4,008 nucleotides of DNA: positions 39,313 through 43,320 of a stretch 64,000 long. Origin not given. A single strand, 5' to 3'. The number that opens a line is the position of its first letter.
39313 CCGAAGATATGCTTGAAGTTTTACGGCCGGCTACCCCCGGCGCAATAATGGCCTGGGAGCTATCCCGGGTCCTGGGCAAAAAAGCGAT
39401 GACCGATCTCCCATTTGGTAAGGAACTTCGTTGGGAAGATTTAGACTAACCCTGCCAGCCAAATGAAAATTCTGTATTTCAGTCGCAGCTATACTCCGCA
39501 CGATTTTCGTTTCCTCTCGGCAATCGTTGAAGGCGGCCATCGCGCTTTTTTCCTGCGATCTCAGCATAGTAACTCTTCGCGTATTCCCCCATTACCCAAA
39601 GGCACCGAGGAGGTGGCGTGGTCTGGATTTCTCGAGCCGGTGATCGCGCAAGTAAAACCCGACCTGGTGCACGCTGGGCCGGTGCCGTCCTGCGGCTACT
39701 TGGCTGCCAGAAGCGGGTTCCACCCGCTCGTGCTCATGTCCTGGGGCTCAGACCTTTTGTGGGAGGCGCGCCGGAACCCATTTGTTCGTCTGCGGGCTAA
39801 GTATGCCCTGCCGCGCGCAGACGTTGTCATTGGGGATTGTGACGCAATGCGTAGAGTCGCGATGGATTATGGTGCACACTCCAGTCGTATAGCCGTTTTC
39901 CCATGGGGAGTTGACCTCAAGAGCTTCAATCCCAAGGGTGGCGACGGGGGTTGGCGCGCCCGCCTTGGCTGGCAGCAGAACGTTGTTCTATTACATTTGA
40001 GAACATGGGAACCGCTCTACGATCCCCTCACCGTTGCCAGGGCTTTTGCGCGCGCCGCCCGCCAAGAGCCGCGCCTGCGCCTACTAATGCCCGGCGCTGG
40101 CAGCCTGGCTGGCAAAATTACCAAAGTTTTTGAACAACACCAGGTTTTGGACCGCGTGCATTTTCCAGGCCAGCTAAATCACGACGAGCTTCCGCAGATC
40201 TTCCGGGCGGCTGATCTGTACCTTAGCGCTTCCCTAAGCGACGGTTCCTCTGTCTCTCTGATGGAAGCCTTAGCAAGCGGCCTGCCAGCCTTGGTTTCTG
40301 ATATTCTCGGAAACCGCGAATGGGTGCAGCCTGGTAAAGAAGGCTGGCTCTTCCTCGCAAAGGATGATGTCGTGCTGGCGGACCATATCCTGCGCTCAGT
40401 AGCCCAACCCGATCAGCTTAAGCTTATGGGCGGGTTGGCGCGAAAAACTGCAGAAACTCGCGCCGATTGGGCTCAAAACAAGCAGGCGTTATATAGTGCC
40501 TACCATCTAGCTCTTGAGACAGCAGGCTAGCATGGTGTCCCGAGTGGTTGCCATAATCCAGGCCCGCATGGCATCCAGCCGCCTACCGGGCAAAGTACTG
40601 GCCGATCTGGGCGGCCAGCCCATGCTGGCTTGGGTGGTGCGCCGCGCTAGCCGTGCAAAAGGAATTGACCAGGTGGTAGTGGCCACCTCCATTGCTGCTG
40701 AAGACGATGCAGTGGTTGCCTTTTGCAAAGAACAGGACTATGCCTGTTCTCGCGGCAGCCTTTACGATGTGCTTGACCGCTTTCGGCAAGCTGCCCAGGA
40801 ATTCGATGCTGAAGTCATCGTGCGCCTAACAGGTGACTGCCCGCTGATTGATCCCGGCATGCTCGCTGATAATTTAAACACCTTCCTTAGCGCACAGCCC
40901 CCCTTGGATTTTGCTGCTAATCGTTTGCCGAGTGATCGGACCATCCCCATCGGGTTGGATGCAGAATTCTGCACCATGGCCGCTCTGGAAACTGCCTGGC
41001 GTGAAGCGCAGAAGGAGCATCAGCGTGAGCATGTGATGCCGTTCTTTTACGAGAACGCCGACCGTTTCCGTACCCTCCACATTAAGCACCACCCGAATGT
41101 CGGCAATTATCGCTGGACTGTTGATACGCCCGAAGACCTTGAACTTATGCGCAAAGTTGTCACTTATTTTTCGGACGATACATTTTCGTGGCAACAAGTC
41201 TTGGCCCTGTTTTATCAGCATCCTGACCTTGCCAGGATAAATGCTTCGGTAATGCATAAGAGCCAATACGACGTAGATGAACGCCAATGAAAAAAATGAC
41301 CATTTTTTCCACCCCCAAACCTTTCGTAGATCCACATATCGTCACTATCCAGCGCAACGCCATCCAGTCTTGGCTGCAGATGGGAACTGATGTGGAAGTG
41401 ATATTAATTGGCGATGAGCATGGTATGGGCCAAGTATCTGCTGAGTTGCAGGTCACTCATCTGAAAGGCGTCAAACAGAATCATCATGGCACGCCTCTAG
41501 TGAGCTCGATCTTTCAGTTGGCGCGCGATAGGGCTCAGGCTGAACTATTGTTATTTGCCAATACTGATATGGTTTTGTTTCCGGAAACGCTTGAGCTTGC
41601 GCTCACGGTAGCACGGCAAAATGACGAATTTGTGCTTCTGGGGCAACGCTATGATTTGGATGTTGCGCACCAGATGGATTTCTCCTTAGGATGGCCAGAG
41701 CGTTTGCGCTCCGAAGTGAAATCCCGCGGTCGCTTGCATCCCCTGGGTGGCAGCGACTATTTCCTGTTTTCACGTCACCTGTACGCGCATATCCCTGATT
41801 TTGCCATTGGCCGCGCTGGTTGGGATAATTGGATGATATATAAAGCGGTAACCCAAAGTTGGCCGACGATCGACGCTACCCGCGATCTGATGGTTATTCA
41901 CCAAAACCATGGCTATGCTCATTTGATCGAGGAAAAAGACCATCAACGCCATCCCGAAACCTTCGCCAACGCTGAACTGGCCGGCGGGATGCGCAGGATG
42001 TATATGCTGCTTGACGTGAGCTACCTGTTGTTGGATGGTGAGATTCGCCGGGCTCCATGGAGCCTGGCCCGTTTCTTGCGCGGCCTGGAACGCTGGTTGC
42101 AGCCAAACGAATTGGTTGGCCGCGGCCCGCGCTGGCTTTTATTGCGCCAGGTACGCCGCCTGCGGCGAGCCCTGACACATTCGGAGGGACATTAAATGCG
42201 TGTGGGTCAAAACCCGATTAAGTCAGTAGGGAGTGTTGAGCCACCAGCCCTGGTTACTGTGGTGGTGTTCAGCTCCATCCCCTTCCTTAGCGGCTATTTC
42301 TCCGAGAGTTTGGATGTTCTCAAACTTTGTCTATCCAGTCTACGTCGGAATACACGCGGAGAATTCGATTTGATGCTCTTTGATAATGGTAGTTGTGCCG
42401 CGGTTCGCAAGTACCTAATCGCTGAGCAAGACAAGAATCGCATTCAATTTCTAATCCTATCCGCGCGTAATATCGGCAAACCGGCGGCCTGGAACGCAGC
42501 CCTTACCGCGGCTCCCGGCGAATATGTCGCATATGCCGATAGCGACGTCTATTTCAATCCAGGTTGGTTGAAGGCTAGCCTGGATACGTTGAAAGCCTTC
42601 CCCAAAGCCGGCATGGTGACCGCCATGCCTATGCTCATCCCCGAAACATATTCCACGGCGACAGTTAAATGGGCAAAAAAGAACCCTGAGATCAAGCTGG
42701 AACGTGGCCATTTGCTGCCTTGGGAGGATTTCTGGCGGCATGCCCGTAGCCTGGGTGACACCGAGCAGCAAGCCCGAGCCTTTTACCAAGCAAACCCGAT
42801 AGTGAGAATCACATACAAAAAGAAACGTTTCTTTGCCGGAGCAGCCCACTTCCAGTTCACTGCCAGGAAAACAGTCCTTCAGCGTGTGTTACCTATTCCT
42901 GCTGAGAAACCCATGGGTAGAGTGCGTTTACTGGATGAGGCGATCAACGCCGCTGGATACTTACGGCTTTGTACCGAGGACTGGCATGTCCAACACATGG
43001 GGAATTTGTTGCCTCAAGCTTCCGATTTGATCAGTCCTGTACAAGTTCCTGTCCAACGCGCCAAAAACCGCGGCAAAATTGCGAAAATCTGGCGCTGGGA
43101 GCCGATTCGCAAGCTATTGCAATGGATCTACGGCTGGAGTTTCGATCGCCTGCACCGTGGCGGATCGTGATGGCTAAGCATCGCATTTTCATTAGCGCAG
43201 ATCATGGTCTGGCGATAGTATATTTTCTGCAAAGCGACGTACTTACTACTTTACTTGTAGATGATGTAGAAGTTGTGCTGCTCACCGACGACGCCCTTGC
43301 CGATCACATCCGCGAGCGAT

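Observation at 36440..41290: Nonulosonic-acid sub-cluster in which PseB is followed by an RmlD-like reductase instead of the PseC aminotransferase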

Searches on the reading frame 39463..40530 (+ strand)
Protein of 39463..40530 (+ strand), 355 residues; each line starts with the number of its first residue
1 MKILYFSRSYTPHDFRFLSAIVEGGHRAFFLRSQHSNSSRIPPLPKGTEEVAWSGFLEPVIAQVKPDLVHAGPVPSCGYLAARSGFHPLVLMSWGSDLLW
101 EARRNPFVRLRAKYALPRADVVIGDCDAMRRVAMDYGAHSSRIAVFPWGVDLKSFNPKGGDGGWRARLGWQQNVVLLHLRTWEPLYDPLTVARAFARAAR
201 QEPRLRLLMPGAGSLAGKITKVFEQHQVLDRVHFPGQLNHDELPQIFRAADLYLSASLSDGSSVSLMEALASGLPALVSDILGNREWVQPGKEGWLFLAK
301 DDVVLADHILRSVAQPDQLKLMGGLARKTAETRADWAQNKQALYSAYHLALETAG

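Call 4: search_protein_families(library=pfam, proteins=[window:39463-40530:+])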
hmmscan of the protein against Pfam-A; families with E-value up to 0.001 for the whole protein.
window:39463-40530:+ (355 aa): 7 families
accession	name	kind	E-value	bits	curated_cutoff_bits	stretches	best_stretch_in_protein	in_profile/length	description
PF00534.26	Glycos_transf_1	-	1.5e-21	77.2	26.4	1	175-323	17-166/172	Glycosyl transferases group 1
PF13692.12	Glyco_trans_1_4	-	1.1e-18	68.3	27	1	191-312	20-139/142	Glycosyl transferases group 1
PF13439.12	Glyco_transf_4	-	1.1e-09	39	28.5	1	38-153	45-169/170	Glycosyltransferase Family 4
PF13477.12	Glyco_trans_4_2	-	3.2e-08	34.3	23.4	1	60-123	69-136/139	Glycosyl transferase 4-like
PF13524.12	Glyco_trans_1_2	-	1.1e-07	32.3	25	1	194-341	4-140/144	Glycosyl transferase-like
PF13579.12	Glyco_trans_4_4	-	1.5e-05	25.8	29.7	1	40-149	46-158/158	Glycosyl transferase 4-like domain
PF21036.3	EryCIII-like_N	-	0.00021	21.5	27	0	61-112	94-144/216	Erythromycin biosynthesis protein CIII-like, N-terminal domain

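Call 5: search_protein_families(library=ncbifam, proteins=[window:39463-40530:+])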
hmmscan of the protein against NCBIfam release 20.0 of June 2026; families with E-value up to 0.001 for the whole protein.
window:39463-40530:+ (355 aa): 25 families
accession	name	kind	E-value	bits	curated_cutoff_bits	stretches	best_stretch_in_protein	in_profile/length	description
TIGR04063.1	stp3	hypoth_equivalog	2.5e-27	95.8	442.05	1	29-350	56-395/397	TIGR04063 family PEP-CTERM/XrtA system glycosyltransferase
NF038229.1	Glyco4_Geo_Pelo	equivalog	9.8e-26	90.6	400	1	61-349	51-335/338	GPMC system family 4 glycosyltransferase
TIGR03088.1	stp2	hypoth_equivalog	2.5e-23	82.7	409.05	1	138-345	157-368/374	TIGR03088 family PEP-CTERM/XrtA system glycosyltransferase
TIGR03449.1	mycothiol_MshA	equivalog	1.3e-20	73.7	462.5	1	118-351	164-404/406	D-inositol-3-phosphate glycosyltransferase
TIGR03999.1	thiol_BshA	equivalog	6e-18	64.9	273.7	1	110-339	136-362/375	N-acetyl-alpha-D-glucosaminyl L-malate synthase BshA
NF041876.1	EPS_EpsE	equivalog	7.2e-18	65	400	1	142-338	187-384/389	exopolysaccharide biosynthesis GT4 family glycosyltransferase EpsE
TIGR04047.1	MSMEG_0565_glyc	hypoth_equivalog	4.5e-16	58.9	259.85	1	130-347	151-371/373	MSMEG_0565 family glycosyltransferase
TIGR02918.1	TIGR02918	equivalog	2.2e-12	46.5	574.6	1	193-309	339-453/500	accessory Sec system glycosyltransferase GtfA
TIGR04348.1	TIGR04348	equivalog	4.2e-12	45.7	300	1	174-333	141-292/310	selenoneine biosynthesis selenosugar synthase SenB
NF053787.1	GlcN_PG_synth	equivalog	8.2e-11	41.3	480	1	63-348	80-357/361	N-acetylglucosaminyl phosphatidylglycerol synthase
TIGR04005.1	wcaL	equivalog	1.3e-10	40.7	537.6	1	203-339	252-393/406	colanic acid biosynthesis glycosyltransferase WcaL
NF049988.1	MGlcDAGSynMgs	equivalog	1.5e-09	37.7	400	1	139-344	174-384/398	alpha-monoglucosyldiacylglycerol synthase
NF053513.1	Gtran_IagA_BgsA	equivalog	6e-09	35.4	460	1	194-296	178-282/333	LTA glycolipid anchor biosynthesis glycosyltransferase, IagA/BgsA family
TIGR04157.1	glyco_rSAM_CFB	subfamily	3.6e-07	29.5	400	1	190-294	244-345/406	TIGR04157 family glycosyltransferase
NF047880.1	glyco_SdgA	exception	4.6e-07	28.8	800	1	196-329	338-470/488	serine-aspartate repeat adhesin O-glycosyltransferase SdgA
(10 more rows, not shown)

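Call 27: search_solved_structures(query=window:39463-40530:+, max_evalue=0.001)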
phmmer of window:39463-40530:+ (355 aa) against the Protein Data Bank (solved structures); distinct sequences matched with E-value up to 0.001: 22.
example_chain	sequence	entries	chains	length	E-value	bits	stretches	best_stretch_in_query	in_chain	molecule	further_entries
5e9t_A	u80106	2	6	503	7.6e-12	47.9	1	194-309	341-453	Glycosyltransferase Gtf1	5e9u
4pqg_A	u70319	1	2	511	8.3e-12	47.8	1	192-310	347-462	Glycosyltransferase Gtf1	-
6kih_A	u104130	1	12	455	1.7e-09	40.2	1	110-337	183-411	Tll1590 protein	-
2jjm_A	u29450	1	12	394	1.1e-08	37.5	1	173-330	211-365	GLYCOSYL TRANSFERASE, GROUP 1 FAMILY PROTEIN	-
3mbo_A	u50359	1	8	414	1.2e-08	37.4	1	172-330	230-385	Glycosyltransferase, group 1 family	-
3c4q_A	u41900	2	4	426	3.4e-08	35.9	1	115-351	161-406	Predicted glycosyltransferases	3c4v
3c48_A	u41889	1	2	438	3.6e-08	35.8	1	115-351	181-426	Predicted glycosyltransferases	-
7ec7_A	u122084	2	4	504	1.7e-07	33.7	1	193-331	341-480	Glycosyl transferase, group 1 family protein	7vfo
7ec3_A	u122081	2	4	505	1.7e-07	33.7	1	193-331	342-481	Glycosyl transferase, group 1 family protein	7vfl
7ec1_A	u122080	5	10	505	1.7e-07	33.7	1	193-331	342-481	Glycosyl transferase, group 1 family protein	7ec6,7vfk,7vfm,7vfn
7qsg_A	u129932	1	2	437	3.5e-07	32.6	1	107-347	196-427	D-inositol 3-phosphate glycosyltransferase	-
5d00_A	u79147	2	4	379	2e-05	26.8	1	67-320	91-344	N-acetyl-alpha-D-glucosaminyl L-malate synthase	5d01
8qoy_A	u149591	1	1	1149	3.1e-05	26.2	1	187-287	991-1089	TagF-like capsule polymerase Cps3D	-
4xso_B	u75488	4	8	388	0.00012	24.3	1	106-335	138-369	Alr3699 protein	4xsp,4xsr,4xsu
6n1x_A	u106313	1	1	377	0.00013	24.1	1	58-312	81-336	Glycosyltransferase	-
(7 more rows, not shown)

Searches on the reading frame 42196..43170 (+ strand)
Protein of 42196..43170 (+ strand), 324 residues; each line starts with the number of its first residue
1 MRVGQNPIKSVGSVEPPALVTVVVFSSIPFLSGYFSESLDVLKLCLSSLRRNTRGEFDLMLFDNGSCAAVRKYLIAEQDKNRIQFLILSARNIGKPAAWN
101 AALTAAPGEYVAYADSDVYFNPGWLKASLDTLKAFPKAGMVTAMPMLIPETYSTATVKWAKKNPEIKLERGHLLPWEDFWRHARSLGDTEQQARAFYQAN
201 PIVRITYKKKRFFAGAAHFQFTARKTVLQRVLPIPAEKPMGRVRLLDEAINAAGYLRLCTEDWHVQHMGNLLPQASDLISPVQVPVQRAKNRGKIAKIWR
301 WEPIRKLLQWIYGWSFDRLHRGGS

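Call 4: search_protein_families(library=pfam, proteins=[window:42196-43170:+])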
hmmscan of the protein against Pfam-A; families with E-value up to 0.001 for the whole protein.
window:42196-43170:+ (324 aa): 2 families
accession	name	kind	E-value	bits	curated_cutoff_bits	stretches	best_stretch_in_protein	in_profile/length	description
PF00535.33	Glycos_transf_2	-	1.5e-14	54.7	23.3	1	39-158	10-129/168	Glycosyl transferase family 2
PF13506.12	Glyco_transf_21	-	0.00095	19.1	21.7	0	98-150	21-72/174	Glycosyl transferase family 21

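Call 5: search_protein_families(library=ncbifam, proteins=[window:42196-43170:+])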
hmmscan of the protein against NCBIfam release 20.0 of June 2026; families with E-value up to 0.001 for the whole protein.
window:42196-43170:+ (324 aa): 9 families
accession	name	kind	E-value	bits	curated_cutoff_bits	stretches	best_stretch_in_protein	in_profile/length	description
TIGR03965.1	mycofact_glyco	equivalog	2e-10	40.2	280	1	41-150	88-194/467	mycofactocin biosynthesis glycosyltransferase MftF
NF047683.1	TeichurnBiosyTuaG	equivalog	6.1e-08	32.6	400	1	40-136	19-115/252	teichuronic acid biosynthesis protein TuaG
NF041875.1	EPS_EpsD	equivalog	7.2e-08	32.2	370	1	39-150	11-120/325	exopolysaccharide biosynthesis glycosyltransferase EpsD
NF007482.0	PRK10073.1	equivalog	4.1e-07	29.3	423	1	40-124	19-102/334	glycosyltransferase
TIGR03937.1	PgaC_IcaA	equivalog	4.1e-05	22.7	422.3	1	34-145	53-163/407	poly-beta-1,6-N-acetyl-D-glucosamine synthase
TIGR04242.1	nodulat_NodC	equivalog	6e-05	22.2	550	1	33-123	55-147/395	chitooligosaccharide synthase NodC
TIGR03111.1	glyc2_xrt_Gpos1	hypoth_equivalog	0.00018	20.5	363.95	1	37-133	59-157/439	TIGR03111 family XrtG-associated glycosyltransferase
NF038299.1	EPS_HpsN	equivalog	0.00035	19.6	425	1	42-142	16-116/317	hormogonium polysaccharide biosynthesis glycosyltransferase HpsN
NF047588.1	GlcsyltransPgfSStrep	equivalog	0.00055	19.3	500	1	47-129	25-107/308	glycosyltransferase PgfS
